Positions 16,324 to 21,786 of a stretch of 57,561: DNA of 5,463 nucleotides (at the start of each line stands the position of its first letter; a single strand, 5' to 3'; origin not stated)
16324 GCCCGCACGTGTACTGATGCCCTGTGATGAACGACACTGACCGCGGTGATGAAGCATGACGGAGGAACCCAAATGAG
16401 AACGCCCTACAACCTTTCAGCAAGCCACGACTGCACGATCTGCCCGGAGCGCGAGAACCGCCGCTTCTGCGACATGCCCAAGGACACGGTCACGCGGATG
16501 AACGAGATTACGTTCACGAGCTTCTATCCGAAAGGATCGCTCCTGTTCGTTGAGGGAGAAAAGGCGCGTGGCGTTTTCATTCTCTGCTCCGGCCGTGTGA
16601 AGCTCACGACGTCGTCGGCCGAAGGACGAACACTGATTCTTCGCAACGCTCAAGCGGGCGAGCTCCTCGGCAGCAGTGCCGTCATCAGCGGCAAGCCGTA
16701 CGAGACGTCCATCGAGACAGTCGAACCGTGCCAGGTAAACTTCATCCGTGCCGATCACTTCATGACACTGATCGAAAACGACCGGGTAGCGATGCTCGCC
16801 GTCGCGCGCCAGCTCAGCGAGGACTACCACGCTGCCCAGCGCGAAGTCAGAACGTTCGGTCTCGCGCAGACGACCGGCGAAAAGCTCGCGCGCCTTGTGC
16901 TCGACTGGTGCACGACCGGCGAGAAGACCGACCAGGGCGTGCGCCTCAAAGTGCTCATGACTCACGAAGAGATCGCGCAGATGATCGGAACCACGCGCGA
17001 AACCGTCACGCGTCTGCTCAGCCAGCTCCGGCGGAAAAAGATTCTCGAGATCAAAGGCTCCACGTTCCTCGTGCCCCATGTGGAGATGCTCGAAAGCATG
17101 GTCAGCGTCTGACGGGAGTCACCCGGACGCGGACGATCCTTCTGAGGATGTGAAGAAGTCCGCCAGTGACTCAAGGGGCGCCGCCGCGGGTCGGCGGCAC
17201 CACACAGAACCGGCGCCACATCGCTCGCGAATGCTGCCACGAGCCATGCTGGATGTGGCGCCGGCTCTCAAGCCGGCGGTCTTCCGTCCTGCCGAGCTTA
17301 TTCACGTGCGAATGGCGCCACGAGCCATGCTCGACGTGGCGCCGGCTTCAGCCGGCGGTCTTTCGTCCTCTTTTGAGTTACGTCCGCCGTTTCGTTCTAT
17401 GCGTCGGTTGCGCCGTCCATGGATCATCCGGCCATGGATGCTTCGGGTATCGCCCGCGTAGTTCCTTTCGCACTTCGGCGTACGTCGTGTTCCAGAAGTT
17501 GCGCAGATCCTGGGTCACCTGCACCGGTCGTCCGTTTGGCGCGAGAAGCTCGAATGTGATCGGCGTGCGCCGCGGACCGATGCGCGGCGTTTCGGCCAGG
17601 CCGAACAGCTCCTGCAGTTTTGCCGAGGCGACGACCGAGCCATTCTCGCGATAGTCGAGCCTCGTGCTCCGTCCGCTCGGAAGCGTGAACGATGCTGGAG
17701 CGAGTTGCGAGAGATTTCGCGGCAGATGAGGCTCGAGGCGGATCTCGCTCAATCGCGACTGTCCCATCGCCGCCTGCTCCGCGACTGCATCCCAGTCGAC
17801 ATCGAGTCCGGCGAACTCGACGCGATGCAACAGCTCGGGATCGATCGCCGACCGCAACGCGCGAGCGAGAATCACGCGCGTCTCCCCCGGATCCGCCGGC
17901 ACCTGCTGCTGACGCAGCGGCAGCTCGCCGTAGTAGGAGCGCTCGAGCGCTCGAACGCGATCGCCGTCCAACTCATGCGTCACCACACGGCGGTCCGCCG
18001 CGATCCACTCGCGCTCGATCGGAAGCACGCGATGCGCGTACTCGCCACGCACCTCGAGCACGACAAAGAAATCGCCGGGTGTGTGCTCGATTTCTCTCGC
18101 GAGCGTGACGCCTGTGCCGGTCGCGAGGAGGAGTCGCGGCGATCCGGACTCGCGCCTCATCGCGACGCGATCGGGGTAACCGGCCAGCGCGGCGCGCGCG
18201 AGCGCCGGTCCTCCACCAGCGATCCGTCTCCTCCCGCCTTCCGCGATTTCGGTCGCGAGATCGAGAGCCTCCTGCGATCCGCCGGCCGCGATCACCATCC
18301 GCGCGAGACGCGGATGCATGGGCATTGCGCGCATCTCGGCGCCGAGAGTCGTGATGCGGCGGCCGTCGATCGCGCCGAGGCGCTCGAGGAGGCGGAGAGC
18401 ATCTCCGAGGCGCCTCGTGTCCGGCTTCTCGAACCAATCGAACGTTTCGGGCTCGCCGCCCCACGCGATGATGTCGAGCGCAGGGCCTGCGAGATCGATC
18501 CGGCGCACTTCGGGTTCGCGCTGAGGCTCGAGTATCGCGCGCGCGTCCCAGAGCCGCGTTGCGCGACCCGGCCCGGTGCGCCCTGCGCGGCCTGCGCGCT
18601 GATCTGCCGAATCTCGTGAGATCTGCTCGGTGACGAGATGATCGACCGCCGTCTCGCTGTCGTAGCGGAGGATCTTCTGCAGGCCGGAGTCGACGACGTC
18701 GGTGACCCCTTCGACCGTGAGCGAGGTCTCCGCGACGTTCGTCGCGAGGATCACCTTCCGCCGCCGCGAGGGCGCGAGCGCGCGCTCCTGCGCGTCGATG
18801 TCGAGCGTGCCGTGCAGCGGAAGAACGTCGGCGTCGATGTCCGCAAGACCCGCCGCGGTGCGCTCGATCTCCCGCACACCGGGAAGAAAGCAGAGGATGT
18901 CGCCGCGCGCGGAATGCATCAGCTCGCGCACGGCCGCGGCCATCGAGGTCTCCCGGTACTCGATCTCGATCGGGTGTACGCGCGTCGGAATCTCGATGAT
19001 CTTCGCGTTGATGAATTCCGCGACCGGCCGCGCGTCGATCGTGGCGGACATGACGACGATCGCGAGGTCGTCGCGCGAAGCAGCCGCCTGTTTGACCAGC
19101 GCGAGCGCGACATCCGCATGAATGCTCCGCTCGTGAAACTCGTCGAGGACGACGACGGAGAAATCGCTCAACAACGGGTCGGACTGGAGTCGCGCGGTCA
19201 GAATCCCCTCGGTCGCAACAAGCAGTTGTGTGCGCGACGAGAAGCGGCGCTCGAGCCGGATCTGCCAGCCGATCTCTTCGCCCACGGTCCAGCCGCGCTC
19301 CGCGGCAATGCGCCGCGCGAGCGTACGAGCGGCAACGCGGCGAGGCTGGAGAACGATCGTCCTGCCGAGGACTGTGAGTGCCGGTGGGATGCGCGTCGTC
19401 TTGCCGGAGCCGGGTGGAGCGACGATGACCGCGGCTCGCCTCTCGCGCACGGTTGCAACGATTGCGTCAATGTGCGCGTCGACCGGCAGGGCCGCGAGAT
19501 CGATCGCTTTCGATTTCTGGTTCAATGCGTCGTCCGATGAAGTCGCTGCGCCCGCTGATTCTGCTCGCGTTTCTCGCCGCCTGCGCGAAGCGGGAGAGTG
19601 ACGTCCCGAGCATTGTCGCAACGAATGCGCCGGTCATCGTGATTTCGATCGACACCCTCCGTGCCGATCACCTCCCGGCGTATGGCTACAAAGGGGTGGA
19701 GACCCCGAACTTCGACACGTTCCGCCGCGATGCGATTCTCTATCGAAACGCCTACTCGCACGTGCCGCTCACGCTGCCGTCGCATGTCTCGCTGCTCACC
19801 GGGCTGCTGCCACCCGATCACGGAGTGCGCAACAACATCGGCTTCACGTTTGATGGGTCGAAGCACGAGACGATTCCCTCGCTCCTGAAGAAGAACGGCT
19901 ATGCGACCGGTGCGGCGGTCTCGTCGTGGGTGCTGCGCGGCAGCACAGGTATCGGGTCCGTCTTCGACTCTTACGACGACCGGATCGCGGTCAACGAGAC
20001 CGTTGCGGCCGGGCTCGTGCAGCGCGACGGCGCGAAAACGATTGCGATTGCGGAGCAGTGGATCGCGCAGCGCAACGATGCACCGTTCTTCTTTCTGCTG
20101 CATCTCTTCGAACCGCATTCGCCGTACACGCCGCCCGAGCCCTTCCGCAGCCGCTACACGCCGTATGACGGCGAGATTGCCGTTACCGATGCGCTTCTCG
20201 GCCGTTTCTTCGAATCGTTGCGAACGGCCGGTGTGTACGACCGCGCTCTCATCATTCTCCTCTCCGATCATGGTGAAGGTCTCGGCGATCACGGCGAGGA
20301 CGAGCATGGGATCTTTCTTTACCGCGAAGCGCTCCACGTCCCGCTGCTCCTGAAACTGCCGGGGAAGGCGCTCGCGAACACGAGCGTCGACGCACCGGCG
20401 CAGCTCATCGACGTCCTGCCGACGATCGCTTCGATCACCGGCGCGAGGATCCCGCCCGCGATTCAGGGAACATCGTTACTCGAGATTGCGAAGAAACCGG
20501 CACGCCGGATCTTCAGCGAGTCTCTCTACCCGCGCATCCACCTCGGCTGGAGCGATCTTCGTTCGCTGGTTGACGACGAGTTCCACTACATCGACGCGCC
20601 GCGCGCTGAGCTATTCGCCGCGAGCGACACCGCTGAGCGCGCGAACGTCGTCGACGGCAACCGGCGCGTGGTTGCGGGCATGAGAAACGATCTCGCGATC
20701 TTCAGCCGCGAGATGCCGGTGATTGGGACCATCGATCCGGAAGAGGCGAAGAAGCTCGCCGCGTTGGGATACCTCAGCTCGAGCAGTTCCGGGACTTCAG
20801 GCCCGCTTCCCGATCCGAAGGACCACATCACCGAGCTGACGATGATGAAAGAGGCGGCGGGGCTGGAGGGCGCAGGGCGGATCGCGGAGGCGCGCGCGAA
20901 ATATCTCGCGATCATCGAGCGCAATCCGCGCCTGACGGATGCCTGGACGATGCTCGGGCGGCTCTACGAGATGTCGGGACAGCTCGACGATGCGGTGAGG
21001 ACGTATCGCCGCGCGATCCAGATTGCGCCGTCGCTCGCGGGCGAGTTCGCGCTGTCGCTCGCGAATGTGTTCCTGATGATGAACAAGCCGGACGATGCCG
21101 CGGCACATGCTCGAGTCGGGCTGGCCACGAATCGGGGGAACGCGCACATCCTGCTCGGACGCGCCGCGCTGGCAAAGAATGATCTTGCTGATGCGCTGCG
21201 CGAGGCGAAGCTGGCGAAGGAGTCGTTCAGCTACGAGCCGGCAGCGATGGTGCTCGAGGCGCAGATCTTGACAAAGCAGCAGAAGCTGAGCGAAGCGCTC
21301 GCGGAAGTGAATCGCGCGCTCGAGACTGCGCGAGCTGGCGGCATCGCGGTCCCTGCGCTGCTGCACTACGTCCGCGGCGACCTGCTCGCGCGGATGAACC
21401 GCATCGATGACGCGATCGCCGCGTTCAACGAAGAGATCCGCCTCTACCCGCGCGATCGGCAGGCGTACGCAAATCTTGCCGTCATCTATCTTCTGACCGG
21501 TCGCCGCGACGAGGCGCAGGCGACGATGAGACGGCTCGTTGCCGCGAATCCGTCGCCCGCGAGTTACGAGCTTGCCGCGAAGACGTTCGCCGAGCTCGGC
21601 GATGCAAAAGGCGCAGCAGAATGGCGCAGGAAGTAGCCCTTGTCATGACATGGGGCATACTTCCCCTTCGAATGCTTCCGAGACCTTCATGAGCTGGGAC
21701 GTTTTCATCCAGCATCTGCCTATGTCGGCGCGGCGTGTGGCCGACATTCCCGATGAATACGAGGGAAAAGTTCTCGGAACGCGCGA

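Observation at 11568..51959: Window-wide pattern: same short-tandem-repeat architecture at eight loci, unit sequence differing between most loci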

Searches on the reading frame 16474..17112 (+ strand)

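Call 65: search_protein_families(library=pfam, proteins=[window:16474-17112:+], max_evalue=0.00001)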
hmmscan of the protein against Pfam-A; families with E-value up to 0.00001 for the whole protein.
window:16474-17112:+ (212 aa): 3 families
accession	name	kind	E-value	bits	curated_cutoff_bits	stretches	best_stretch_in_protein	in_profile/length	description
PF00027.35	cNMP_binding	-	3.9e-19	68.8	27.5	1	17-103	3-89/89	Cyclic nucleotide-binding domain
PF13545.12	HTH_Crp_2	-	5.2e-17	62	27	1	136-208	1-69/70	Crp-like helix-turn-helix domain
PF00325.26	Crp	-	3.2e-10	40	21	1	162-190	3-31/32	Bacterial regulatory proteins, crp family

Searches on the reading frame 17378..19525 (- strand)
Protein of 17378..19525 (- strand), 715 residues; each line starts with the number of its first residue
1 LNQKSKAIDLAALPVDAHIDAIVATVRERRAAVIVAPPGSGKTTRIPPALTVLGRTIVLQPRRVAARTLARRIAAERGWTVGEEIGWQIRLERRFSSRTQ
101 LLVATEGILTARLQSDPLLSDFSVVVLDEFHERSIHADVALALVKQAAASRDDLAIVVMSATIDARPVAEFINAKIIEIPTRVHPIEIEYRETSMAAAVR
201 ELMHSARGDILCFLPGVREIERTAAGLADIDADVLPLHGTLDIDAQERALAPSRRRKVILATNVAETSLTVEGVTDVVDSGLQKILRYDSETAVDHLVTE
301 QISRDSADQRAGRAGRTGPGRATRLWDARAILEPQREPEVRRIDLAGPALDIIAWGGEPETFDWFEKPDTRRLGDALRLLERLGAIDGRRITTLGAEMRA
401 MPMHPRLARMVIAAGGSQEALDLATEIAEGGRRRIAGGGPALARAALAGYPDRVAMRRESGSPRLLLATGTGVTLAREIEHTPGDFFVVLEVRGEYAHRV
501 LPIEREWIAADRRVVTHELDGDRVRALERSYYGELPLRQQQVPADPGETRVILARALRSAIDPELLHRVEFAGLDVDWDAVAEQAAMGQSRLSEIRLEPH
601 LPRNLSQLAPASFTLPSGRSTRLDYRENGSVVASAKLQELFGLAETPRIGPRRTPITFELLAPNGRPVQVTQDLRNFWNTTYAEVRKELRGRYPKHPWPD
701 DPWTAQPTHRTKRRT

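Call 65: search_protein_families(library=pfam, proteins=[window:17378-19525:-], max_evalue=0.00001)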
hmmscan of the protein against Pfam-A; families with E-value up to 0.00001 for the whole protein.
window:17378-19525:- (715 aa): 3 families
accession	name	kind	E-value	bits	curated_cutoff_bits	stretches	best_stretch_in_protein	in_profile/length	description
PF08482.15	HrpB_C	-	1.2e-41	142.6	25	1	596-702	27-133/133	ATP-dependent helicase C-terminal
PF00271.37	Helicase_C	-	2e-11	44.5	23.5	1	199-318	6-110/110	Helicase conserved C-terminal domain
PF00270.35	DEAD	-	1e-10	42.1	26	1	22-170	7-166/167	DEAD/DEAH box helicase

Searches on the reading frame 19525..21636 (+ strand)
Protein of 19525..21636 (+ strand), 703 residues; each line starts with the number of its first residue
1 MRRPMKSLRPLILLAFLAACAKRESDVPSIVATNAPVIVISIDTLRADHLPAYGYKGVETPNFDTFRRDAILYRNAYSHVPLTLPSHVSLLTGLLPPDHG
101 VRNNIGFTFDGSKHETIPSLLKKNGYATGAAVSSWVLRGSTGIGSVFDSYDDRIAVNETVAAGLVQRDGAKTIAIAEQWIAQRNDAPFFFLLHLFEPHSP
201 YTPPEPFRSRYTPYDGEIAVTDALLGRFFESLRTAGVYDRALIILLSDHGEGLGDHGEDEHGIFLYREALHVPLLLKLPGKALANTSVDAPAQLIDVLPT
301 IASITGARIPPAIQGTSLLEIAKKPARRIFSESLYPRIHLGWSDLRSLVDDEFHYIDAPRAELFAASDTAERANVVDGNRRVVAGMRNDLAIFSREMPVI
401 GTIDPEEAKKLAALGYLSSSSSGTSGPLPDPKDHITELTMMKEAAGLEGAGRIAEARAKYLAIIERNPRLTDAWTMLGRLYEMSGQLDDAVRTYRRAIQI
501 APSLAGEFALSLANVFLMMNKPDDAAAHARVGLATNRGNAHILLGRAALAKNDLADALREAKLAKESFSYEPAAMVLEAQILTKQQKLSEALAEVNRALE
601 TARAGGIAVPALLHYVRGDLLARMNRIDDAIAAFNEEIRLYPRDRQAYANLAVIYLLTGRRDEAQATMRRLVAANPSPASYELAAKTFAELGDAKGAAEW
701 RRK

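Call 65: search_protein_families(library=pfam, proteins=[window:19525-21636:+], max_evalue=0.00001)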
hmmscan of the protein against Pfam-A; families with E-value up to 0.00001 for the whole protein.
window:19525-21636:+ (703 aa): 17 families
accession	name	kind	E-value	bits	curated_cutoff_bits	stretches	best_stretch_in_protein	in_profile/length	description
PF00884.28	Sulfatase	-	1.3e-42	146.6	25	1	37-306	3-300/301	Sulfatase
PF07719.23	TPR_2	-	3.2e-22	77.2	27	0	472-503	2-33/34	Tetratricopeptide repeat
PF13432.12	TPR_16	-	7.2e-20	71.5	32.7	2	448-503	8-63/65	Tetratricopeptide repeat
PF13181.12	TPR_8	-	6.6e-16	57.5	25.7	0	472-503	2-33/34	Tetratricopeptide repeat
PF01663.27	Phosphodiest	-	7.9e-16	59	23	1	37-250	1-220/342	Type I phosphodiesterase / nucleotide pyrophosphatase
PF00515.34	TPR_1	-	2.4e-15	56.1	27.8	0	472-503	2-33/34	Tetratricopeptide repeat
PF13428.12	TPR_14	-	6.5e-15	54.6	23.5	0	472-503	2-33/44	Tetratricopeptide repeat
PF14559.12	TPR_19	-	1.3e-14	54.7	25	1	623-686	3-67/68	Tetratricopeptide repeat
PF17874.7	TPR_MalT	-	7.2e-12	45.7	45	1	467-551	75-169/336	MalT-like TPR region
PF13431.12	TPR_17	-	2.2e-11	43.5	24.4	0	460-491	2-33/34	Tetratricopeptide repeat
PF13414.12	TPR_11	-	2.3e-10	40.4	26.8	0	618-659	1-42/42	TPR repeat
PF13424.12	TPR_12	-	9.5e-10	39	30.1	0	575-642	6-76/77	Tetratricopeptide repeat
PF16347.10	SGSH_C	-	2.5e-09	37.9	29.3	1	264-335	10-81/154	N-sulphoglucosamine sulphohydrolase, C-terminal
PF23914.1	TPR_CcmH_CycH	-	4.6e-08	33.5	42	0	466-527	45-105/158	Cytochrome c-type biogenesis protein H TPR domain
PF13176.12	TPR_7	-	7.9e-08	32.2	27.9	0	473-502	1-30/36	Tetratricopeptide repeat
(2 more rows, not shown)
